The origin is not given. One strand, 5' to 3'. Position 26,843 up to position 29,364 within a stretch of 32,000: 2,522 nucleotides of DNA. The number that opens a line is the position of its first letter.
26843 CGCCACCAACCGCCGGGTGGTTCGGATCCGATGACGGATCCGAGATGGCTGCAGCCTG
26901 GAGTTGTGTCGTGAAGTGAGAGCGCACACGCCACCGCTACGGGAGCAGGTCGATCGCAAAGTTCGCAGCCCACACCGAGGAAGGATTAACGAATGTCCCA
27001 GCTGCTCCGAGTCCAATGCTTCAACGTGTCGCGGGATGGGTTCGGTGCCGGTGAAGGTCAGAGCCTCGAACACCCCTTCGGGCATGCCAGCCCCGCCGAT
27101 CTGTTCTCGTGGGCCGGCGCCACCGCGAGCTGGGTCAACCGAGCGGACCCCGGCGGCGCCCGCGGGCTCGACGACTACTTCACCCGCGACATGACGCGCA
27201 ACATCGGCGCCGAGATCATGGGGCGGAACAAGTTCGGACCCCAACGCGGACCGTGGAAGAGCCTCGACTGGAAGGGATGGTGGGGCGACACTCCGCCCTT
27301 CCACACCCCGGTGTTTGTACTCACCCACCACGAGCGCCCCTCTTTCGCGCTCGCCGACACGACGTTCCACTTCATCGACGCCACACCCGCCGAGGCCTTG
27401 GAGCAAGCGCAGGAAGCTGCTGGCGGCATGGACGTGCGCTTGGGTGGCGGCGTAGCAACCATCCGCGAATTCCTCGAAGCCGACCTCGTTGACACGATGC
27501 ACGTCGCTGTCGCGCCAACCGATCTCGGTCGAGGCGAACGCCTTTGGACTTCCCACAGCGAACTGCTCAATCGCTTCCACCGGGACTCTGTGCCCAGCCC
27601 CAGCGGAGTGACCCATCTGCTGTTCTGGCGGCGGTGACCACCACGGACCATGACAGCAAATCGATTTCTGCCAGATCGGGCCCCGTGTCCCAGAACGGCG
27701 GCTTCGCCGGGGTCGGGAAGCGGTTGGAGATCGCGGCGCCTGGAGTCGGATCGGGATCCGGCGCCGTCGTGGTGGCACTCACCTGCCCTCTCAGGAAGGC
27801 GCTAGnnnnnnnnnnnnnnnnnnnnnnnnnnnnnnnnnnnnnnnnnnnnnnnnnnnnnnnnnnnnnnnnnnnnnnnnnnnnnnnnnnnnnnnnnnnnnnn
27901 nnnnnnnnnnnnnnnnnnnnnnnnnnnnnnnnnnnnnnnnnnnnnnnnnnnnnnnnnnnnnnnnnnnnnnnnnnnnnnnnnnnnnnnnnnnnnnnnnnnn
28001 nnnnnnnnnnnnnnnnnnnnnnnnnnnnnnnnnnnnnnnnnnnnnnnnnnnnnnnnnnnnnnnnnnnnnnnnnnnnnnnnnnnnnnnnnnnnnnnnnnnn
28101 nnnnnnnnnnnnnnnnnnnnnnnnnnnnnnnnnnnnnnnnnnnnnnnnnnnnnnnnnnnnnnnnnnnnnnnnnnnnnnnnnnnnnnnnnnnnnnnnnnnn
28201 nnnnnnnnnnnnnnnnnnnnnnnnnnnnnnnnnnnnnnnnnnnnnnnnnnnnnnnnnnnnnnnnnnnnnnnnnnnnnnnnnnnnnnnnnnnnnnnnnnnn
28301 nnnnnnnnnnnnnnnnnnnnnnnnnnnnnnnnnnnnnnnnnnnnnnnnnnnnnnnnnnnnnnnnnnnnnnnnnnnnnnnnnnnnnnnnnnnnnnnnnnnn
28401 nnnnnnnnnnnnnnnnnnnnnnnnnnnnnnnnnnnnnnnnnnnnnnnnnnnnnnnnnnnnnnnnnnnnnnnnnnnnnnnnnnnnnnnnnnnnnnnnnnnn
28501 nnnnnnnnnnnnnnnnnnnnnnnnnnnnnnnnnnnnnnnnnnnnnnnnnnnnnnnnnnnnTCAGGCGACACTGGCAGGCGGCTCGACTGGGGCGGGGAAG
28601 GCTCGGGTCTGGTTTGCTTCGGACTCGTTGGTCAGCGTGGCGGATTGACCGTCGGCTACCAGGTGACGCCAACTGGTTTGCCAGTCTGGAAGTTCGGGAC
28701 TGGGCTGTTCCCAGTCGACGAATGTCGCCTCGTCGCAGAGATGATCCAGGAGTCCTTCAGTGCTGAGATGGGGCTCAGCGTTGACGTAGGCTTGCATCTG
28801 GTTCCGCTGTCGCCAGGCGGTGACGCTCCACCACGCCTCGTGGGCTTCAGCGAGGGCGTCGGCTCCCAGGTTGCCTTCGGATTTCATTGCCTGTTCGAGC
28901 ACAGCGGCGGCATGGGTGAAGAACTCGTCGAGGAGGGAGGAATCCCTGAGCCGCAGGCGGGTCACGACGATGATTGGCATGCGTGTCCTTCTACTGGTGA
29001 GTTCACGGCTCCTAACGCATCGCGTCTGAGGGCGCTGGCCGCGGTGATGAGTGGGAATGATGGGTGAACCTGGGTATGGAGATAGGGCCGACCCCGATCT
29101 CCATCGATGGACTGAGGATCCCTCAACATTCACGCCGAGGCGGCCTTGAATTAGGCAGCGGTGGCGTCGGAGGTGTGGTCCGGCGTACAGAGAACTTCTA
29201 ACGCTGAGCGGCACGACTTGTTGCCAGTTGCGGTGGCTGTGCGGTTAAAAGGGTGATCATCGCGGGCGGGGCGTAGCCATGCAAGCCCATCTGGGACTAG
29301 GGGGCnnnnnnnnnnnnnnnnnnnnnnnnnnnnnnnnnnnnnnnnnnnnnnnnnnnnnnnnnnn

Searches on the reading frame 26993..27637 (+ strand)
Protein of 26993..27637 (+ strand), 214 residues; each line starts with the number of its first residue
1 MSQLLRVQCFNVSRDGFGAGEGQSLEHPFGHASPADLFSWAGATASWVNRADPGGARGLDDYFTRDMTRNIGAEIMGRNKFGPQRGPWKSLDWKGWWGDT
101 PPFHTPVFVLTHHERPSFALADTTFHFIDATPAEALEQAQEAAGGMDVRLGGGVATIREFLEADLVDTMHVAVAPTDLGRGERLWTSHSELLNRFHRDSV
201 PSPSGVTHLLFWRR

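Call 11: search_protein_families(library=pfam, proteins=[window:26993-27637:+], max_evalue=0.01)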
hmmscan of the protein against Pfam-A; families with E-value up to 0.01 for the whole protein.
window:26993-27637:+ (214 aa): 1 family
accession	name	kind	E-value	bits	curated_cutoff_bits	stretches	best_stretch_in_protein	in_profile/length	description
PF01872.23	RibD_C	-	6.6e-11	42.8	24.1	1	52-186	29-174/197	RibD C-terminal domain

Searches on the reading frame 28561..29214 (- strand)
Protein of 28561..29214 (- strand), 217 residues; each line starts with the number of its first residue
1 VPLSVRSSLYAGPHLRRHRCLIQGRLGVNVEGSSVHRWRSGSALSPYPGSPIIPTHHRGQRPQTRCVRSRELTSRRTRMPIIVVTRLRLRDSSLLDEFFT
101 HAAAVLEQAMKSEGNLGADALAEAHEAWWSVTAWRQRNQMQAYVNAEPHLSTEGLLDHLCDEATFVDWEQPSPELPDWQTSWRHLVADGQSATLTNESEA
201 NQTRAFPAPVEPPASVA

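Call 11: search_protein_families(library=pfam, proteins=[window:28561-29214:-], max_evalue=0.01)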
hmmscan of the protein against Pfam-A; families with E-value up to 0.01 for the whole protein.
window:28561-29214:- (217 aa): 1 family
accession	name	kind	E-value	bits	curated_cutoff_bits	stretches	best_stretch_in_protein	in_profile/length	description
PF03992.22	ABM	-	5e-05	23.8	23.1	1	80-150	1-73/78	Antibiotic biosynthesis monooxygenase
